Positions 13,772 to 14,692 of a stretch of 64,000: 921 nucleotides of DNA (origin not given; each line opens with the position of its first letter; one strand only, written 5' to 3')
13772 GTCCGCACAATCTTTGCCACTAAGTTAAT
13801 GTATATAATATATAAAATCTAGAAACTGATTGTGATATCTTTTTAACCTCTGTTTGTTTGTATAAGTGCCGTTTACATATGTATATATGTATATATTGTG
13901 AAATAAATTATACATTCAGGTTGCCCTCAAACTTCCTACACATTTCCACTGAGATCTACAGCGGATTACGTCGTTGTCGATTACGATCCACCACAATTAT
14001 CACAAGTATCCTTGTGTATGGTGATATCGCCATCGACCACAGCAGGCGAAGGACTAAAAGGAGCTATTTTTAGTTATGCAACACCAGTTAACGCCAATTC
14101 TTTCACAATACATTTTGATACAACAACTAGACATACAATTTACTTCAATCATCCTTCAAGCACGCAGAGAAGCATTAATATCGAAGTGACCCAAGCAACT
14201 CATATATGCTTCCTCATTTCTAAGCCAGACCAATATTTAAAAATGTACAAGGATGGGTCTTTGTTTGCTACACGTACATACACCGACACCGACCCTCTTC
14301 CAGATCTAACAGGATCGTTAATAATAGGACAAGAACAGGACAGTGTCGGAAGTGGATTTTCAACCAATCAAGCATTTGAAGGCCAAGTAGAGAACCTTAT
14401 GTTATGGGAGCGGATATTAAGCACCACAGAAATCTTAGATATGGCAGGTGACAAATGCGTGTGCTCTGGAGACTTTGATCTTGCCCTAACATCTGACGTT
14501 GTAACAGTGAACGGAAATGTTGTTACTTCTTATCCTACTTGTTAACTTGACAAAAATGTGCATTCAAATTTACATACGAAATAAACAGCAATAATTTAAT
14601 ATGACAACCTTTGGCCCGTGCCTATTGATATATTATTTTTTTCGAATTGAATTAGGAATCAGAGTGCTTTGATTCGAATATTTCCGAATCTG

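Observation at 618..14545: Head-to-head paralog pair of secreted genes with an unusual CTLD-CTLD-EGF4-pentraxin architecture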

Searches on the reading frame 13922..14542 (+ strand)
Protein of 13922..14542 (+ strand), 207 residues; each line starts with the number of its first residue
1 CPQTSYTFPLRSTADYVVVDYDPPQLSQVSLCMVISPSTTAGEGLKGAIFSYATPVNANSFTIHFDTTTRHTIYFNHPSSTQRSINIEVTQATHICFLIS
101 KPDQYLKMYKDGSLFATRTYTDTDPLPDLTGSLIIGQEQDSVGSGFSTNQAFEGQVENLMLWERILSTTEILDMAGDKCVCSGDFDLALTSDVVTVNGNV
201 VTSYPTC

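Call 28: search_solved_structures(query=window:13922-14542:+, max_evalue=0.01, show_alignments=3)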
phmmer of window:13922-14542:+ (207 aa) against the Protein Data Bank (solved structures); distinct sequences matched with E-value up to 0.01: 14.
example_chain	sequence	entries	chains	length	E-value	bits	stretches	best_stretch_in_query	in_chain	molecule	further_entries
6ype_A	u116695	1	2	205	1.1e-16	64.3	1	6-178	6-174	Neuronal pentraxin-1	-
9lad_C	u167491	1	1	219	8.6e-15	58.1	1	7-179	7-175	Neuronal pentraxin-2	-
3flp_A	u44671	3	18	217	1.1e-12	51.2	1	24-176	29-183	SAP-like pentraxin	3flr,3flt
9k6v_A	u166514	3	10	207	3.1e-10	43.2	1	3-182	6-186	Pentraxin-related protein PTX3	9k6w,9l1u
9k6u_B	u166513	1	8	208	3.1e-10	43.2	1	3-182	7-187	Pentraxin-related protein PTX3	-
8pvq_A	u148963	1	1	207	3.1e-10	43.2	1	3-182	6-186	Pentraxin-related protein PTX3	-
9k6n_A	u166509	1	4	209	3.2e-10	43.2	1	3-182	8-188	Pentraxin-related protein PTX3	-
8s50_B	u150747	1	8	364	1.5e-09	40.9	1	3-181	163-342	Pentraxin-related protein PTX3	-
7zl1_B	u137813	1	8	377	1.7e-09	40.8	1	3-181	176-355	Pentraxin-related protein PTX3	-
1b09_A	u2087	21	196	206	1.1e-08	38.1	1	5-171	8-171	PROTEIN (C-REACTIVE PROTEIN) | C-REACTIVE PROTEIN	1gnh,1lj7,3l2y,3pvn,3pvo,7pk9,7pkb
8wv4_A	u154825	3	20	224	1.5e-08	37.7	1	5-171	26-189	C-reactive protein(1-205) | C-reactive protein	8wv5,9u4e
4pbo_A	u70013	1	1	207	2.2e-08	37.1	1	21-174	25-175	C-reactive protein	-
4pbp_A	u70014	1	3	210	2.3e-08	37.1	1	21-174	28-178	C-reactive protein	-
1gyk_A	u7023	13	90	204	3.1e-08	36.7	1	6-173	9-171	SERUM AMYLOID P-COMPONENT | SERUM AMYLOID P COMPONENT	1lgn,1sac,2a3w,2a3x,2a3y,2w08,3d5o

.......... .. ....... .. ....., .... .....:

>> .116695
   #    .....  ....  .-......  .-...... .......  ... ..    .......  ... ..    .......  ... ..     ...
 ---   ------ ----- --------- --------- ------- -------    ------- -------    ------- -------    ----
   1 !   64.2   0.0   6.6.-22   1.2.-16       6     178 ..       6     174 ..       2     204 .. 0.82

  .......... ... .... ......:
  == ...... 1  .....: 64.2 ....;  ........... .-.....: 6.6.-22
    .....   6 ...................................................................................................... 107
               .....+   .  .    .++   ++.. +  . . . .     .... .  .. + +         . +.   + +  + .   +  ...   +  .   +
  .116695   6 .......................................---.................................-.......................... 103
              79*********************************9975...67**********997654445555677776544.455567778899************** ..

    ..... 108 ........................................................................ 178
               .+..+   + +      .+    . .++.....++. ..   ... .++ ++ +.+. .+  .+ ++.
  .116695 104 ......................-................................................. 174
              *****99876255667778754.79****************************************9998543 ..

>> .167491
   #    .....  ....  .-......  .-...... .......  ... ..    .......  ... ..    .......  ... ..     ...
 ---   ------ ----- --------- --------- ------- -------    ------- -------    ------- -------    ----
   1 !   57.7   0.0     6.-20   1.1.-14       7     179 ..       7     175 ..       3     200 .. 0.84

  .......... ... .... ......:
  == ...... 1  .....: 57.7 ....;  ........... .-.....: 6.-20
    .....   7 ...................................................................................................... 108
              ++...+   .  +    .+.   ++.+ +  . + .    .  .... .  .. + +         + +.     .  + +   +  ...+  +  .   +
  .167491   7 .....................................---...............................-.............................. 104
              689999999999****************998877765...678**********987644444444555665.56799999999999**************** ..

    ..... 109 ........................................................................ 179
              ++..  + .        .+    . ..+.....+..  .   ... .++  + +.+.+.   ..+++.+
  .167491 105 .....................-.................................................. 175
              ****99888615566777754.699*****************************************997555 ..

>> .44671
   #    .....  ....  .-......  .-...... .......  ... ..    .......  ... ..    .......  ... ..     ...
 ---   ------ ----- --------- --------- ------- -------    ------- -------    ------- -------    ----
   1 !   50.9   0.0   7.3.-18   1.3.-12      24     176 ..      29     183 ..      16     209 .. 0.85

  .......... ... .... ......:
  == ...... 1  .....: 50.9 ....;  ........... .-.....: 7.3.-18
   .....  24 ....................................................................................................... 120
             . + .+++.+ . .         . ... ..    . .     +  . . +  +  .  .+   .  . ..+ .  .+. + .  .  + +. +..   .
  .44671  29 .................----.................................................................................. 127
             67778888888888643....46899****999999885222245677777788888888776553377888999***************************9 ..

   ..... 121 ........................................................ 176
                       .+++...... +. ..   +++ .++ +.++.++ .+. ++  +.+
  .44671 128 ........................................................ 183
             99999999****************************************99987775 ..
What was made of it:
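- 13920..14545 (+): Gene B exon 13: pentraxin domain plus a short Cys-containing tail; stop at 14543-14545. NP1 at 1e-16, plus PTX3, CRP and SAP (call 28).
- The closest solved pentraxins are neuronal pentraxins 1 and 2 (call 28). Similarity to these relatives is remote (TC14 E 1.6e-4; the NP1 alignment of call 28 shows roughly 30% identity by eye).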

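Call 54: find_homologous_proteins(query=A8, max_evalue=0.001)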
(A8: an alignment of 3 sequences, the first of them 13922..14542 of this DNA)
Query A8 (3 sequences) (207 aa, profile of the alignment): 3 proteins with E <= 0.001 among 2079 candidates.
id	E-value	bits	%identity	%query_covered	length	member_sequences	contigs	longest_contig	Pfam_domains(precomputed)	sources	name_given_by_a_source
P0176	2.7e-104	365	100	100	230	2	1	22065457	PF00354.25,PF13385.14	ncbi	ncbi:jeltraxin-like [Styela clava]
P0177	1.1e-31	128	28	100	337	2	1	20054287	PF00354.25,PF13385.14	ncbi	ncbi:uncharacterized protein LOC120340922 [Styela clava]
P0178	3.2e-10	58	32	42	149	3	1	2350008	PF00354.25,PF13385.14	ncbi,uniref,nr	ncbi:Neuronal pentraxin-1 [Desmophyllum pertusum]|uniref:Pentraxin family member n=1 Tax=Desmophyllu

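Call 56: find_encoding_contigs(protein=P0176, flank=10000, max_places=3)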
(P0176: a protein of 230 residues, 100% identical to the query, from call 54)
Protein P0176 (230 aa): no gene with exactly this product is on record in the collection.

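Call 74: search_protein_families(library=pfam, proteins=[P0177], max_evalue=0.001)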
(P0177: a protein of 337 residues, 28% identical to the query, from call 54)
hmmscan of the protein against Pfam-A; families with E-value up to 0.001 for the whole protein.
P0177 (337 aa): 4 families
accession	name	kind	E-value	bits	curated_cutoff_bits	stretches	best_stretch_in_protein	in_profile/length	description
PF00354.24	Pentaxin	-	3.6e-29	102.3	25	1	155-307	22-170/194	Pentaxin family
PF13385.13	Laminin_G_3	-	2.9e-12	47.4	27.6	1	157-301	15-151/151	Concanavalin A-like lectin/glucanases superfamily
PF01391.23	Collagen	-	0.00027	21.1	27.2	1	53-77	19-43/60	Collagen triple helix repeat (20 copies)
PF18822.6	CdvA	-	0.00053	20.4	30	1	80-127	19-66/123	CdvA-like coiled-coil domain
